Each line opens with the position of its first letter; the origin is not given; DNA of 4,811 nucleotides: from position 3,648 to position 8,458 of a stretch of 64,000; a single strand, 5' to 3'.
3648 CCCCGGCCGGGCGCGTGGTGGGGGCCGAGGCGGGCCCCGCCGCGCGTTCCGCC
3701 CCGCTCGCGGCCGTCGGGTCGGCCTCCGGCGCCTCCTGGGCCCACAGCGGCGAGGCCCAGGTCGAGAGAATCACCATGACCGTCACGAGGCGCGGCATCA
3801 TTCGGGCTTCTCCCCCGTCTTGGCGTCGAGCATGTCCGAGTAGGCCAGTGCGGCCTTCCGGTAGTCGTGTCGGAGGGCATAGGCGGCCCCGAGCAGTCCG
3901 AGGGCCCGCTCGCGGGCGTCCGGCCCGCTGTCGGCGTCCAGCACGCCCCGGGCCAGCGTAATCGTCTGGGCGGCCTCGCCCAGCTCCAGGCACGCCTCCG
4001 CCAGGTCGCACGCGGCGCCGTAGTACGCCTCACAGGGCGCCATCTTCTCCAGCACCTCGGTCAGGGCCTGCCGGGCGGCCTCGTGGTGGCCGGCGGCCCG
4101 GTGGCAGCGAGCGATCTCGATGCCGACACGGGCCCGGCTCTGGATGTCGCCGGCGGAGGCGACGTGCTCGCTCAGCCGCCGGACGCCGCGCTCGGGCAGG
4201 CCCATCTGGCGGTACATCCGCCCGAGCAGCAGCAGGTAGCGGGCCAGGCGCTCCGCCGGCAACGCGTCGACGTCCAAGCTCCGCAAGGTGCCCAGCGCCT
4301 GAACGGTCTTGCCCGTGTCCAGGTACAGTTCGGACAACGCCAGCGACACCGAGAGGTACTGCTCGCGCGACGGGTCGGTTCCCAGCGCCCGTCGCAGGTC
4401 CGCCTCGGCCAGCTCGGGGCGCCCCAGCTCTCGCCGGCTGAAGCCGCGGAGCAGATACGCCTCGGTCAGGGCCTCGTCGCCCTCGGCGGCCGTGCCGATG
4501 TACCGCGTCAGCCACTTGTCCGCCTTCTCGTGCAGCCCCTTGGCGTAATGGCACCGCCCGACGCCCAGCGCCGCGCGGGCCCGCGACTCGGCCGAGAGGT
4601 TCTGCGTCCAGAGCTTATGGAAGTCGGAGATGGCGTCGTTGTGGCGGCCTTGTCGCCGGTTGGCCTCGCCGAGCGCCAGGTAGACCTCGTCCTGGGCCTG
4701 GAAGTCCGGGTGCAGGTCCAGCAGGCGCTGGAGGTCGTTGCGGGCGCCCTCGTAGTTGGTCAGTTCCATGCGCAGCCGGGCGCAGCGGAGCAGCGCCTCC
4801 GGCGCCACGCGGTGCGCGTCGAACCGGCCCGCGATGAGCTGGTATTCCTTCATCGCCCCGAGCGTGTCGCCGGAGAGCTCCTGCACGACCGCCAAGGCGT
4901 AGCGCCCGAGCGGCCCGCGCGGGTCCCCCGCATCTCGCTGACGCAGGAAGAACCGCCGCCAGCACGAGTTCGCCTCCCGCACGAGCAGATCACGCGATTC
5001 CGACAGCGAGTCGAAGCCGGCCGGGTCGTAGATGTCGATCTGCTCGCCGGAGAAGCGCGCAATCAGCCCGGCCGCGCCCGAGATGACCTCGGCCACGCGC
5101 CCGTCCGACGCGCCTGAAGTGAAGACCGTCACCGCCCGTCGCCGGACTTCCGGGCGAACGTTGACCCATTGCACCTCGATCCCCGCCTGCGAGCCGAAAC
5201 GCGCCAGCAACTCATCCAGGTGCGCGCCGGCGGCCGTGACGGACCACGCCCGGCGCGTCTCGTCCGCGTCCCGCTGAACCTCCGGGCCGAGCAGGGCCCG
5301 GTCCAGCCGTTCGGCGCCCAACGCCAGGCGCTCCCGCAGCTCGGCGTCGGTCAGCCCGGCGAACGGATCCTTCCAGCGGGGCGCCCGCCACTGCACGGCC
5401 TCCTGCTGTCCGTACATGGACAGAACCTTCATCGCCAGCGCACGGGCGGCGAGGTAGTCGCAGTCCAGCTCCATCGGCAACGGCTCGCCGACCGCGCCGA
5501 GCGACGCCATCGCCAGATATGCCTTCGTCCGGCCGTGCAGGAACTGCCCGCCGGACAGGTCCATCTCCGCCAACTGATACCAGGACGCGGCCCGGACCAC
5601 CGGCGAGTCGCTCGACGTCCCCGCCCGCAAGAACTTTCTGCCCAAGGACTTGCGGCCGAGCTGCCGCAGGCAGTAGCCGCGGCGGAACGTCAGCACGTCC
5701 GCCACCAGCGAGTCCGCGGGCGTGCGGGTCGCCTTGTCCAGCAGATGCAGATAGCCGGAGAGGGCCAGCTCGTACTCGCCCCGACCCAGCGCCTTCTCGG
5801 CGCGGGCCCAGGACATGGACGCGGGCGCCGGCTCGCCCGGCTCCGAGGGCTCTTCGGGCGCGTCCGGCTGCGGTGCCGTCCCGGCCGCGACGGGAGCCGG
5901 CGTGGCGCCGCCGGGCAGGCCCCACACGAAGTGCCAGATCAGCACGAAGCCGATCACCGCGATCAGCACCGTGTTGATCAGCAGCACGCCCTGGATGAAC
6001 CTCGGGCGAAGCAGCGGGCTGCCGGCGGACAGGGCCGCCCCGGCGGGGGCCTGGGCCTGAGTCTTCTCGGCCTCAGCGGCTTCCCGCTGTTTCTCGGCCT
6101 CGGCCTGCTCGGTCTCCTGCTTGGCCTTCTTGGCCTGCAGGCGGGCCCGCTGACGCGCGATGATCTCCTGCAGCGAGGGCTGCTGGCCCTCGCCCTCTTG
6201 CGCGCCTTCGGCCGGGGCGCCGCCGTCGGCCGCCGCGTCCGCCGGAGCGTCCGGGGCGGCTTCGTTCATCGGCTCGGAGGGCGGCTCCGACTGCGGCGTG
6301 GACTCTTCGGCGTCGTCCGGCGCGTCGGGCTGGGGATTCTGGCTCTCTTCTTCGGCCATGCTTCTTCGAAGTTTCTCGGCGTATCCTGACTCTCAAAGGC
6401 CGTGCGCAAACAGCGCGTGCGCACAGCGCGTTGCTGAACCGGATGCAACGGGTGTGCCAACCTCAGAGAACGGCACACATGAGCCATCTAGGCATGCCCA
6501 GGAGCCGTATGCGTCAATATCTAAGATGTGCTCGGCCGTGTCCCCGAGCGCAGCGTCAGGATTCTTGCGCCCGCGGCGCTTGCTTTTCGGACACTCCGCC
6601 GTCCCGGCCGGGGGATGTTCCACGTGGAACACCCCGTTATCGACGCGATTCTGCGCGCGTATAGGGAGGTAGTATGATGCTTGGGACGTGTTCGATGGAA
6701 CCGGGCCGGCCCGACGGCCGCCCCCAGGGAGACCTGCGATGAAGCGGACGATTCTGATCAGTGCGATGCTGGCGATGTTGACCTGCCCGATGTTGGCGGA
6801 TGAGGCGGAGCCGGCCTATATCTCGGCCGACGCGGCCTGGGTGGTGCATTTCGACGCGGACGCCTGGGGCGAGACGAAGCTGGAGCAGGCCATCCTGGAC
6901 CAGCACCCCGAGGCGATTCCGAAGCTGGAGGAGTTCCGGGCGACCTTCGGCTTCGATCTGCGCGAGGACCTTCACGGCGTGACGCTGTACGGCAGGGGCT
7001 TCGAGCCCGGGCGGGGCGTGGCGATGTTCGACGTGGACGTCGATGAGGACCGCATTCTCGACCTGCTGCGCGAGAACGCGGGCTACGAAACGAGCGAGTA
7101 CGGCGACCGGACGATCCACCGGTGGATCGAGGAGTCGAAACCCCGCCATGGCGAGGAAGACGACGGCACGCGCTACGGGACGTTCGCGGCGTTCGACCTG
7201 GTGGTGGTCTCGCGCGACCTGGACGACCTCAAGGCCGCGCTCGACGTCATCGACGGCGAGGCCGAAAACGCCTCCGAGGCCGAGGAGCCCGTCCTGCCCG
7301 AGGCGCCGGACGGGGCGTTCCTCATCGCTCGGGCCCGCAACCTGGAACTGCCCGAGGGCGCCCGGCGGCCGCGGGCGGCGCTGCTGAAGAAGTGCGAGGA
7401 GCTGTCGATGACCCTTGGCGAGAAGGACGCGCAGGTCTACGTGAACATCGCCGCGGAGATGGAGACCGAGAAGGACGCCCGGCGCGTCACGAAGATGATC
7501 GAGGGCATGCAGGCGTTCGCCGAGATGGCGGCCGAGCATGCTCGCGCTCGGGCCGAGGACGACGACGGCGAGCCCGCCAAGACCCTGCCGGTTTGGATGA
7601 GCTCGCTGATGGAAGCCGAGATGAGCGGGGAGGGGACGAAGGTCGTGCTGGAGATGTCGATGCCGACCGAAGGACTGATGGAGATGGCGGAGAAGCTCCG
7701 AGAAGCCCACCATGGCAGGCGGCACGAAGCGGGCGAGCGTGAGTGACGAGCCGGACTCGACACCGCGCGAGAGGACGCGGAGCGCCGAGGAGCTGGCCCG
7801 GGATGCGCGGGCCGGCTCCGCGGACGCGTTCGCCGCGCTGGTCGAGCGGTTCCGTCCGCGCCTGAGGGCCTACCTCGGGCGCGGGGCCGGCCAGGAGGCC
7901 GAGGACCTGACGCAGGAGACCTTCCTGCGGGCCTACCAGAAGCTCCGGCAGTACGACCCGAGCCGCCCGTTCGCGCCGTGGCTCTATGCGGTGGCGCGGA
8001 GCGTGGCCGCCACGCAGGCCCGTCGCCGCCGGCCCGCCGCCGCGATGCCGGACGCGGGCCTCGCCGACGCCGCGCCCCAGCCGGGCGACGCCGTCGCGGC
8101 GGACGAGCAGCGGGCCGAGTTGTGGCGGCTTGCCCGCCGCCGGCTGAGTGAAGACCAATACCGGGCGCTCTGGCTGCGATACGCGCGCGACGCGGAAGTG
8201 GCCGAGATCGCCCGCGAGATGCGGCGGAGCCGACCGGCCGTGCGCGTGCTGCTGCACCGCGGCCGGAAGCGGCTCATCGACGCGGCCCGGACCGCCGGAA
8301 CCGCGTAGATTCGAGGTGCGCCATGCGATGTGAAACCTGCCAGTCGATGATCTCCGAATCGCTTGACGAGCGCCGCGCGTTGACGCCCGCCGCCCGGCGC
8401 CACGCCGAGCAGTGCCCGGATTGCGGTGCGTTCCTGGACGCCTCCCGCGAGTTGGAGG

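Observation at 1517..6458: Flagellar flgB-fliF operon led by two TPR proteins and an embedded sigma-54 activator under a perfect sigma-54 promoter: a possible autoregulatory loop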

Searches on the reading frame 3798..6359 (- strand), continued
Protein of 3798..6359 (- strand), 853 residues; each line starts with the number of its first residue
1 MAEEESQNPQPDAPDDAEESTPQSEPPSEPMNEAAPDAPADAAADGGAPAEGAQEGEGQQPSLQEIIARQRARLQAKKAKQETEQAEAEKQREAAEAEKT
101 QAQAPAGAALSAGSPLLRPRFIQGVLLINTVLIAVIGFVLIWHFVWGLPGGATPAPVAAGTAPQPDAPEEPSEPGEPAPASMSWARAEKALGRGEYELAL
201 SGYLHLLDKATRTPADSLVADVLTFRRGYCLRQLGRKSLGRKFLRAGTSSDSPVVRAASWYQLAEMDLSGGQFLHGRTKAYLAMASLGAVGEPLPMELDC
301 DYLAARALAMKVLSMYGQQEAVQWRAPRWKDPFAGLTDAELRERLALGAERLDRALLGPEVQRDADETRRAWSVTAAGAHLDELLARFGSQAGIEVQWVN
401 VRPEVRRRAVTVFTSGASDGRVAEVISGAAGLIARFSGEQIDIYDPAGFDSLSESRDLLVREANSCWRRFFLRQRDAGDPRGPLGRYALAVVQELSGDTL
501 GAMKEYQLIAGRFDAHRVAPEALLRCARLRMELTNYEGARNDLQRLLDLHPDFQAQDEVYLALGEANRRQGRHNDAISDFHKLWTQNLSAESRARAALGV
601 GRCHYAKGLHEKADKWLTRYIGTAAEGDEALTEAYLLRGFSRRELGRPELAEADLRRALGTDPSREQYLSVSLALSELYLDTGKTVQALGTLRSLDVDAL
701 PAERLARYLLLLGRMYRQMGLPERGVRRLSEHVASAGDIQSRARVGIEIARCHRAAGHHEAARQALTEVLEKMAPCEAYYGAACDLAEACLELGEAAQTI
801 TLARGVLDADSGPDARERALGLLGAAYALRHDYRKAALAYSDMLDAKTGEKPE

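Call 84: list_cluster_members(proteins=[P0009, P0012, P0016, P0021, P0031, P0050, P0080, P0100, P0130, P0155])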
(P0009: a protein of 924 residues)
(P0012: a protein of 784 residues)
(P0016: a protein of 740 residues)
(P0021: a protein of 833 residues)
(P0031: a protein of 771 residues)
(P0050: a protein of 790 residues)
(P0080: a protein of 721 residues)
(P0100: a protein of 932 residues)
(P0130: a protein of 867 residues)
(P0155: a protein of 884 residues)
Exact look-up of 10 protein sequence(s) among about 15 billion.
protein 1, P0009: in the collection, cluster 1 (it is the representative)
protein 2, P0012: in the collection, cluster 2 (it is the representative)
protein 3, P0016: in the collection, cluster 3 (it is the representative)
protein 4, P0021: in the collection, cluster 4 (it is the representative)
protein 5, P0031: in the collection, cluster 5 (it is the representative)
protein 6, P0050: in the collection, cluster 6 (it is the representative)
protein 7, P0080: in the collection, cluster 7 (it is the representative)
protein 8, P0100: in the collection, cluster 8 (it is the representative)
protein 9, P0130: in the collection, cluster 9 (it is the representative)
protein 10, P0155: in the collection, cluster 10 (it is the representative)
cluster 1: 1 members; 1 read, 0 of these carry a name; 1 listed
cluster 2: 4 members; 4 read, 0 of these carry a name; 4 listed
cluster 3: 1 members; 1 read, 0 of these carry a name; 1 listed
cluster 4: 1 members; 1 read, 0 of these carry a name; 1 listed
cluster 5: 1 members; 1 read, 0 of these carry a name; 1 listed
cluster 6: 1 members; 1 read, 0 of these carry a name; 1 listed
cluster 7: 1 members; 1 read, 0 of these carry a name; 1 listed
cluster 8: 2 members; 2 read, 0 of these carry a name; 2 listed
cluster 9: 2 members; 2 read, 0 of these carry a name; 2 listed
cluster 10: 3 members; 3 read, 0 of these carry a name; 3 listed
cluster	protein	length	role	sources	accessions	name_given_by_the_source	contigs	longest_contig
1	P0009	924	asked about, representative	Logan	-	-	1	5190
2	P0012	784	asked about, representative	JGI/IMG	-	-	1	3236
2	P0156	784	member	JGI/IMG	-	-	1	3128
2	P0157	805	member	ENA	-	-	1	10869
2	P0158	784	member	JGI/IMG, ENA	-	-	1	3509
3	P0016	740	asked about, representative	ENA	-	-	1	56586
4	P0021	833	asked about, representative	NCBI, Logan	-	-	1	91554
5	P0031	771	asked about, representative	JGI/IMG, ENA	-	-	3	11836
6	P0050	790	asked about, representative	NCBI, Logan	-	-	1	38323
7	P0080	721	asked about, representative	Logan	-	-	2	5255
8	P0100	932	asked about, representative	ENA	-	-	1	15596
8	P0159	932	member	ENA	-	-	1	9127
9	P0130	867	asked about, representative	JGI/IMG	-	-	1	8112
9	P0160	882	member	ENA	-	-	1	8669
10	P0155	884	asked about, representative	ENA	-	-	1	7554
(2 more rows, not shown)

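Call 94: find_related_loci(query=A2, collection=metagenome_contigs, flank=6000)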
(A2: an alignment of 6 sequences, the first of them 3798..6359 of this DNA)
Query A2 (853 aa) in metagenome_contigs; peptide patterns used: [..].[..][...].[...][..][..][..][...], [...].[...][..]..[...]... (x = any residue, [..] = any of these).
280 stretches matched a pattern; 23 encode a relative of the query (tblastn E <= 1e-3); 23 distinct loci.
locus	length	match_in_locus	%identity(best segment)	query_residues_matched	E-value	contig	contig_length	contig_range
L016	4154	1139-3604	38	32-844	4e-154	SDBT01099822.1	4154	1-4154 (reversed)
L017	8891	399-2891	38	2-841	4e-148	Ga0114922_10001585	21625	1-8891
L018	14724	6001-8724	37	5-844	2e-144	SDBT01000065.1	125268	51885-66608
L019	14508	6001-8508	36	60-843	6e-138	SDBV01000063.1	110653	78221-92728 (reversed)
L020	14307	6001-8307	37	62-843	2e-135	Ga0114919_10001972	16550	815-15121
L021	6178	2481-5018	36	10-843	3e-133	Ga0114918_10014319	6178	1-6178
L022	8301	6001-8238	38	118-843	2e-131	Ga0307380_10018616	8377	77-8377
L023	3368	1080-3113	38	165-843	3e-127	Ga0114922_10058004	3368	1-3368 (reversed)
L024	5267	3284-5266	38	17-677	4e-113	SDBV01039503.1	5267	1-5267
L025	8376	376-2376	37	170-835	1e-109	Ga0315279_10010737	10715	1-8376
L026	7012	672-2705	37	162-835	2e-109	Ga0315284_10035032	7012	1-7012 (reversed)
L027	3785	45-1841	41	250-849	6e-108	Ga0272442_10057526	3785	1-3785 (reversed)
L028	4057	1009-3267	32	88-841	4e-106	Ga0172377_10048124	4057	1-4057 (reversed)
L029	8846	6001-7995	34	183-842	2e-102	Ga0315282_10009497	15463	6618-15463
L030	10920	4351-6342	36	183-848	1e-100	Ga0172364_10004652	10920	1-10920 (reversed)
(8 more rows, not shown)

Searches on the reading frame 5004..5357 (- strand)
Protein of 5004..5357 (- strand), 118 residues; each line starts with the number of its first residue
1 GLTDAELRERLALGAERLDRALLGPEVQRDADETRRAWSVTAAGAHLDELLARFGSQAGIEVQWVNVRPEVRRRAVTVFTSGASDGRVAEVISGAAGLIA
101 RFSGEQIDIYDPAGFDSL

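Call 65: predict_structure(alignment_id=A4)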
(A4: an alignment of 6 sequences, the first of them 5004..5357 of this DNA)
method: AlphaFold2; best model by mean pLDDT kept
length: 118 residues; sequences in the alignment: 6
mean_pLDDT: 88.2   pTM: 0.75
mean pLDDT of the five models: 88.2, 66.0, 59.8, 50.5, 50.0
residues with pLDDT >= 90: 74; 70-90: 36; 50-70: 6; < 50: 2
segments of 3 or more residues with pLDDT < 50: none
pLDDT, mean of each block of 10 residues (from residue 1): 90 85 86 76 93 93 94 93 90 94 91 70
secondary structure, 60 per line:
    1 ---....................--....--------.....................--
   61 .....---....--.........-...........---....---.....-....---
elements in order: H4-23 E26-29 E38-46 H47-58 E61-65 H69-72 E75-83 H85-95 E99-102 E106-110 H112-115

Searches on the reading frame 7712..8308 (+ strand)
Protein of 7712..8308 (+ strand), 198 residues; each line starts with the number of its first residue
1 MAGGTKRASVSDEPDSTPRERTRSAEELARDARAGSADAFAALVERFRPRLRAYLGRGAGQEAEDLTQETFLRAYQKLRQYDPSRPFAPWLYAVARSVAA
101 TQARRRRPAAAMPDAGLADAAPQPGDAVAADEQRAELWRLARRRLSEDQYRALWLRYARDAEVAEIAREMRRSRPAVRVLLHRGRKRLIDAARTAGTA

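Call 6: search_protein_families(library=pfam, proteins=[window:7712-8308:+], max_evalue=0.01)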
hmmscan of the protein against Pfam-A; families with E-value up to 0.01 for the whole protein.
window:7712-8308:+ (198 aa): 3 families
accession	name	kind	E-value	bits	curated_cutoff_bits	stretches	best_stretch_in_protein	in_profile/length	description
PF04542.20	Sigma70_r2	-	6.5e-15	55.1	24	1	43-107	1-69/71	Sigma-70 region 2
PF08281.18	Sigma70_r4_2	-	3.3e-08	33.5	25.7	1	143-188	9-54/54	Sigma-70, region 4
PF04545.22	Sigma70_r4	-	8.6e-05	22.4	24.1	1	144-188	4-48/50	Sigma-70, region 4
